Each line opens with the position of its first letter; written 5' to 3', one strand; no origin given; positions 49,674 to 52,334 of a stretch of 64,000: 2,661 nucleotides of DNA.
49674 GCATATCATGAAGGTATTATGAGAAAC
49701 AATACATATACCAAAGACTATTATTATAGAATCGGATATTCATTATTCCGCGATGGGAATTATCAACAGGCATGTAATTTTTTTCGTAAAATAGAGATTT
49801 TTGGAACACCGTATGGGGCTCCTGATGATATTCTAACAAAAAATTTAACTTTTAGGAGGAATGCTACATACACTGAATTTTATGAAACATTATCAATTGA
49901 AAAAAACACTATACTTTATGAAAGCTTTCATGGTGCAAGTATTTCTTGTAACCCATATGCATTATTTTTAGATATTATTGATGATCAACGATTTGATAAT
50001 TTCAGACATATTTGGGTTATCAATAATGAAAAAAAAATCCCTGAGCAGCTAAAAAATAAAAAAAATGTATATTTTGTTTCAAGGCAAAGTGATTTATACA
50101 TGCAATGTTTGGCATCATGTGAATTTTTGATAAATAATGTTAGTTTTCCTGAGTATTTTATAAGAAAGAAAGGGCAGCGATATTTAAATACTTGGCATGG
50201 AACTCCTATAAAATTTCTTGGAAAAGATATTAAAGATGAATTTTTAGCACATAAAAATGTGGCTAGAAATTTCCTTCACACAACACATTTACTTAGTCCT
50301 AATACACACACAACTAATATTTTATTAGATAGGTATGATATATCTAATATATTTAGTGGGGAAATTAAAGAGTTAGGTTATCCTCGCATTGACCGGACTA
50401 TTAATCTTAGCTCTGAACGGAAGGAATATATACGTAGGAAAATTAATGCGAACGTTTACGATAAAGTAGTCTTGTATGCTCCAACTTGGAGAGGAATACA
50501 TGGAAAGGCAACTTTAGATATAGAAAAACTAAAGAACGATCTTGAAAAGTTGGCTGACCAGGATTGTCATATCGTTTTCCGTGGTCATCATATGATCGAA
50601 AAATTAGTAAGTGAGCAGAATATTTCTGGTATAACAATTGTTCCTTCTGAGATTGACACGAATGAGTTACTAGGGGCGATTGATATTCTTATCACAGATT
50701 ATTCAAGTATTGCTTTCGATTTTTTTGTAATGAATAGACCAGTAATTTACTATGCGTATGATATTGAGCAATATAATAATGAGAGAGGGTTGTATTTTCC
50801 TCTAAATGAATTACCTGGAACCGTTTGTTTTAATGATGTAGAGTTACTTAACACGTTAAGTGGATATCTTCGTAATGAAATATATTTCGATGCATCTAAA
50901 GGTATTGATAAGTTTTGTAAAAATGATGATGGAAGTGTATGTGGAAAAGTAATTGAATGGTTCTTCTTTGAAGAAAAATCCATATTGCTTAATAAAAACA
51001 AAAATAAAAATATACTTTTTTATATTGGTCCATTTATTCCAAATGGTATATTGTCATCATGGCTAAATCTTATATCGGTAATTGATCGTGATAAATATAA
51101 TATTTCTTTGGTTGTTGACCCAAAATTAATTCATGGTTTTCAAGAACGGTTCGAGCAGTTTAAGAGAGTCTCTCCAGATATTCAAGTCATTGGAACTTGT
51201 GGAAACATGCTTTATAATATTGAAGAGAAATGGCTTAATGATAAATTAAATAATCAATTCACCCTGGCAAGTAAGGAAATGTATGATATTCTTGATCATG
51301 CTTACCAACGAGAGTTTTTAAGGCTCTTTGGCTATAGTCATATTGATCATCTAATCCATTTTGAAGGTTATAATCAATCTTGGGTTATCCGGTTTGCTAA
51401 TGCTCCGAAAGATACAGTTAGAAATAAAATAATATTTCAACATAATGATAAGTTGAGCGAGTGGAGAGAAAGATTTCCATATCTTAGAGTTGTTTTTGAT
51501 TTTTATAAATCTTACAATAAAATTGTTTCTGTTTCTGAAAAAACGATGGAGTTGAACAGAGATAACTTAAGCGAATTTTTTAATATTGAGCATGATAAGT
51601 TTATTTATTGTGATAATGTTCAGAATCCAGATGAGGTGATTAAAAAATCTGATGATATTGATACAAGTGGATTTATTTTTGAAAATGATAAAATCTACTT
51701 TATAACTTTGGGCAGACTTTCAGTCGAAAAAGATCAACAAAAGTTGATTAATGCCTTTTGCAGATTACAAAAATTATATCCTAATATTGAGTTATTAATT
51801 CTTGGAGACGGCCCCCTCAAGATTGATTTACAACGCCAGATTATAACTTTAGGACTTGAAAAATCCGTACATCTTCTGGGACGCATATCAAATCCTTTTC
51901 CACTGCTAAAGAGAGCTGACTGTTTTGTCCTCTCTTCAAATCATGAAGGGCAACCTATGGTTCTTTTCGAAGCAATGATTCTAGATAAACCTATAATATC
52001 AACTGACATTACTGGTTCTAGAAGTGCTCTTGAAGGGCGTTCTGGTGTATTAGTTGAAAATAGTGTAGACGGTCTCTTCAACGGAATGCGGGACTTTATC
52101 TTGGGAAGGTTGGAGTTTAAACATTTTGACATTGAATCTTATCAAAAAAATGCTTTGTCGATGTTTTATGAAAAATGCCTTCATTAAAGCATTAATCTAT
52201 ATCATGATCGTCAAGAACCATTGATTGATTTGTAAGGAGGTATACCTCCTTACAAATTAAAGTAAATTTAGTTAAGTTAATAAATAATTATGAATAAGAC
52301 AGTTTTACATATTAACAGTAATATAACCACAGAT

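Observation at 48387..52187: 1266-aa single-chain TPR-TagF-GT4 capsule polymerase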

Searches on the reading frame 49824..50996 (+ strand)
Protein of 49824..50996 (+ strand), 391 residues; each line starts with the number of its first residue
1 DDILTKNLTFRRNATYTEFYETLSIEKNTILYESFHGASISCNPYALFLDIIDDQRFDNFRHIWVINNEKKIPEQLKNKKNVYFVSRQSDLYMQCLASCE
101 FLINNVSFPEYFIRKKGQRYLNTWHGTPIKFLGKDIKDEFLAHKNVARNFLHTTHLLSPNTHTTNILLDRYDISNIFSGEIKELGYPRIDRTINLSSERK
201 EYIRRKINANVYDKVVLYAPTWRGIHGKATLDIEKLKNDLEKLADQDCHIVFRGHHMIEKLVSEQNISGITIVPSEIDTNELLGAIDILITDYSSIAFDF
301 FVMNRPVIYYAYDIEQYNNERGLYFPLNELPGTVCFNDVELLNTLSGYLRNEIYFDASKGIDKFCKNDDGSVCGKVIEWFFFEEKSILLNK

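Call 25: search_solved_structures(query=window:49824-50996:+, show_alignments=2, max_evalue=1e-10)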
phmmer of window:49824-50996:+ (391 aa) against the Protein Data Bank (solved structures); distinct sequences matched with E-value up to 1e-10: 5.
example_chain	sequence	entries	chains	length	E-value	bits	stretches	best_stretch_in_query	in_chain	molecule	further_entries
8qoy_A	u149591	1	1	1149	1.5e-109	370.1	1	14-386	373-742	TagF-like capsule polymerase Cps3D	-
3l7i_A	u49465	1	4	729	9.9e-40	140.2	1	6-372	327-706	Teichoic acid biosynthesis protein F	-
3l7j_A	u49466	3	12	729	1e-38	136.9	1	6-372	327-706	Teichoic acid biosynthesis protein F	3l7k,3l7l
3l7m_A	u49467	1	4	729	1.8e-38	136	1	6-372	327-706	Teichoic acid biosynthesis protein F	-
8va1_A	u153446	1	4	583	1.1e-14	57.8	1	197-378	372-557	Teichoic acid ribitol-phosphate polymerase TarL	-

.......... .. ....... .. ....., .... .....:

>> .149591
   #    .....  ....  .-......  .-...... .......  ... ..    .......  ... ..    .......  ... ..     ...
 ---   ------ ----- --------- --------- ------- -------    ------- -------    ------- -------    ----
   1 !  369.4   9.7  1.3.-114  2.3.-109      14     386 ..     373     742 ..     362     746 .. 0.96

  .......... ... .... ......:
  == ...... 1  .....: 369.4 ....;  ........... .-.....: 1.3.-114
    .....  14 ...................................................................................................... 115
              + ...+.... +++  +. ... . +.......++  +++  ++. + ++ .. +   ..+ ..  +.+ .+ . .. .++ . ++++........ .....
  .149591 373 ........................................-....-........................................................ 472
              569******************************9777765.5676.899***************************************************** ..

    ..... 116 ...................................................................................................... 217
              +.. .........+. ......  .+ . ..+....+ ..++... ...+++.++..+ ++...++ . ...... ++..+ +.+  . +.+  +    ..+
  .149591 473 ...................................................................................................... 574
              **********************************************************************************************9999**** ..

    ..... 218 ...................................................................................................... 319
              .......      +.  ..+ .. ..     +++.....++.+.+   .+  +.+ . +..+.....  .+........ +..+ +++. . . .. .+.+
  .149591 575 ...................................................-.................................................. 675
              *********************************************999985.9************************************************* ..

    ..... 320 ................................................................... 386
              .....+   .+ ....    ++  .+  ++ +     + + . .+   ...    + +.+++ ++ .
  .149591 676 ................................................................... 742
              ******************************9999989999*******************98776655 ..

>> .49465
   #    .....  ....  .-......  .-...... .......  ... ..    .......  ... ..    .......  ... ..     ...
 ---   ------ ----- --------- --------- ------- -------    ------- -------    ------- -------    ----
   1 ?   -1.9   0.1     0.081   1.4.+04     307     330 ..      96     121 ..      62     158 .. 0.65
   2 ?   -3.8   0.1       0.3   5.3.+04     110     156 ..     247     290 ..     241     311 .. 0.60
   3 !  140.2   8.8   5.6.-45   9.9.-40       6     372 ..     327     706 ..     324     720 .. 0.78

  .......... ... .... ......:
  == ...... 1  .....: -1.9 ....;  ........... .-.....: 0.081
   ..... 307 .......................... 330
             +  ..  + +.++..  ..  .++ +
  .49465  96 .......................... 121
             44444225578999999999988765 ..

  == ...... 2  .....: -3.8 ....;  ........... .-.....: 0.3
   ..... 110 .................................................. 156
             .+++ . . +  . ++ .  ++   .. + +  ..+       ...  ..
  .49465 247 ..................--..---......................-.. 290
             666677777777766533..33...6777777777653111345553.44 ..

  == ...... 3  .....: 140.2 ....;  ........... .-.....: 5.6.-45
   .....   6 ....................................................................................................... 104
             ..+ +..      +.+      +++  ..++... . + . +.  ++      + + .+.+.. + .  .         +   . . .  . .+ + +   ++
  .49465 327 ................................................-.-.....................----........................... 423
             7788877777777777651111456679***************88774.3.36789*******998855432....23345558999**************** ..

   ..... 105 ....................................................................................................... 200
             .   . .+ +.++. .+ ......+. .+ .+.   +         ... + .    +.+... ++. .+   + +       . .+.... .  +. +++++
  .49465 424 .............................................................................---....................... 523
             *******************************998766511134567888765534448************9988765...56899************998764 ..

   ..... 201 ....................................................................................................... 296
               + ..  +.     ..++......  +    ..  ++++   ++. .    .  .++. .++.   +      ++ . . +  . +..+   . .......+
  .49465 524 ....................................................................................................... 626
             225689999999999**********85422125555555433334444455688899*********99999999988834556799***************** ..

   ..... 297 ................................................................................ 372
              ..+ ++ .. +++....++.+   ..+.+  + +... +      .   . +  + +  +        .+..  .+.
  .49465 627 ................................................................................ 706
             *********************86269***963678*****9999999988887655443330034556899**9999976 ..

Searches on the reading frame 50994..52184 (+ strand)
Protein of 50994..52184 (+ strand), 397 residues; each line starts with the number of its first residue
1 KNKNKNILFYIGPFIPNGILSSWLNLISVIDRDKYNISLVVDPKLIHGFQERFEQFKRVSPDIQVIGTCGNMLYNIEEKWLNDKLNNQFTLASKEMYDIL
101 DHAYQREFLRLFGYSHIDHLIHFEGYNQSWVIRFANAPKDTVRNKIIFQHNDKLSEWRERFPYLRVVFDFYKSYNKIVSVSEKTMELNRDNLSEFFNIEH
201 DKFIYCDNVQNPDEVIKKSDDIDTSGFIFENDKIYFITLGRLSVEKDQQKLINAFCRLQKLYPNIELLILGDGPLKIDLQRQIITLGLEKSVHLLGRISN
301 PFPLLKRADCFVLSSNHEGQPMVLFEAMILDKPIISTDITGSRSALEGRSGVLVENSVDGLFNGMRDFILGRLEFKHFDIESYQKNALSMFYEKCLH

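Call 28: search_solved_structures(query=window:50994-52184:+, show_alignments=1, max_evalue=0.00001)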
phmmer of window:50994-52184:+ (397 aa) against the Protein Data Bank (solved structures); distinct sequences matched with E-value up to 0.00001: 16.
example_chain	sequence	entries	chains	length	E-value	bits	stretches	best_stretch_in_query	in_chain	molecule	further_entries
8qoy_A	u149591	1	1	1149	6.9e-95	321.4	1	3-393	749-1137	TagF-like capsule polymerase Cps3D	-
7qnt_AAA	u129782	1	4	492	2.1e-09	40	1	229-357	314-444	TarM(Se)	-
6eji_A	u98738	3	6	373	2.1e-09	40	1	220-369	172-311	WlaC protein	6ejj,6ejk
7qd7_AAA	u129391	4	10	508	2.2e-09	39.9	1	229-357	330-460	TarM(Se)_G117R | TarM(Se)_G117R-4RboP | TarM(Se)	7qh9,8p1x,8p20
7ec7_A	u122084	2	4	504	5.2e-09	38.7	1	218-366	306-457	Glycosyl transferase, group 1 family protein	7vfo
7ec1_A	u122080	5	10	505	5.2e-09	38.7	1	218-366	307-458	Glycosyl transferase, group 1 family protein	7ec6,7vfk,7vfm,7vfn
7ec3_A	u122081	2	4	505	5.2e-09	38.7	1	218-366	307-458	Glycosyl transferase, group 1 family protein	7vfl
5n7z_A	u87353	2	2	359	1.6e-07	33.8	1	234-381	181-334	Lipopolysaccharide 1,6-galactosyltransferase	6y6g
5n80_A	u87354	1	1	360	1.6e-07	33.8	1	234-381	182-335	Lipopolysaccharide 1,6-galactosyltransferase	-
6y6i_A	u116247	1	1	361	1.6e-07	33.8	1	234-381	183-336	Lipopolysaccharide 1,6-galactosyltransferase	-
2jjm_A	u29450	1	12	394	2.1e-07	33.4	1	228-355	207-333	GLYCOSYL TRANSFERASE, GROUP 1 FAMILY PROTEIN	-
3mbo_A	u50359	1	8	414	2.4e-07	33.2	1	228-355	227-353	Glycosyltransferase, group 1 family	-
4x7m_A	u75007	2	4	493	5.2e-07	32.1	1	262-370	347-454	TarM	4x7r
4x6l_A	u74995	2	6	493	6.8e-07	31.7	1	262-370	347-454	TarM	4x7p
4wac_A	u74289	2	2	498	7.6e-07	31.6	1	263-370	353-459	Glycosyl transferase, group 1 family protein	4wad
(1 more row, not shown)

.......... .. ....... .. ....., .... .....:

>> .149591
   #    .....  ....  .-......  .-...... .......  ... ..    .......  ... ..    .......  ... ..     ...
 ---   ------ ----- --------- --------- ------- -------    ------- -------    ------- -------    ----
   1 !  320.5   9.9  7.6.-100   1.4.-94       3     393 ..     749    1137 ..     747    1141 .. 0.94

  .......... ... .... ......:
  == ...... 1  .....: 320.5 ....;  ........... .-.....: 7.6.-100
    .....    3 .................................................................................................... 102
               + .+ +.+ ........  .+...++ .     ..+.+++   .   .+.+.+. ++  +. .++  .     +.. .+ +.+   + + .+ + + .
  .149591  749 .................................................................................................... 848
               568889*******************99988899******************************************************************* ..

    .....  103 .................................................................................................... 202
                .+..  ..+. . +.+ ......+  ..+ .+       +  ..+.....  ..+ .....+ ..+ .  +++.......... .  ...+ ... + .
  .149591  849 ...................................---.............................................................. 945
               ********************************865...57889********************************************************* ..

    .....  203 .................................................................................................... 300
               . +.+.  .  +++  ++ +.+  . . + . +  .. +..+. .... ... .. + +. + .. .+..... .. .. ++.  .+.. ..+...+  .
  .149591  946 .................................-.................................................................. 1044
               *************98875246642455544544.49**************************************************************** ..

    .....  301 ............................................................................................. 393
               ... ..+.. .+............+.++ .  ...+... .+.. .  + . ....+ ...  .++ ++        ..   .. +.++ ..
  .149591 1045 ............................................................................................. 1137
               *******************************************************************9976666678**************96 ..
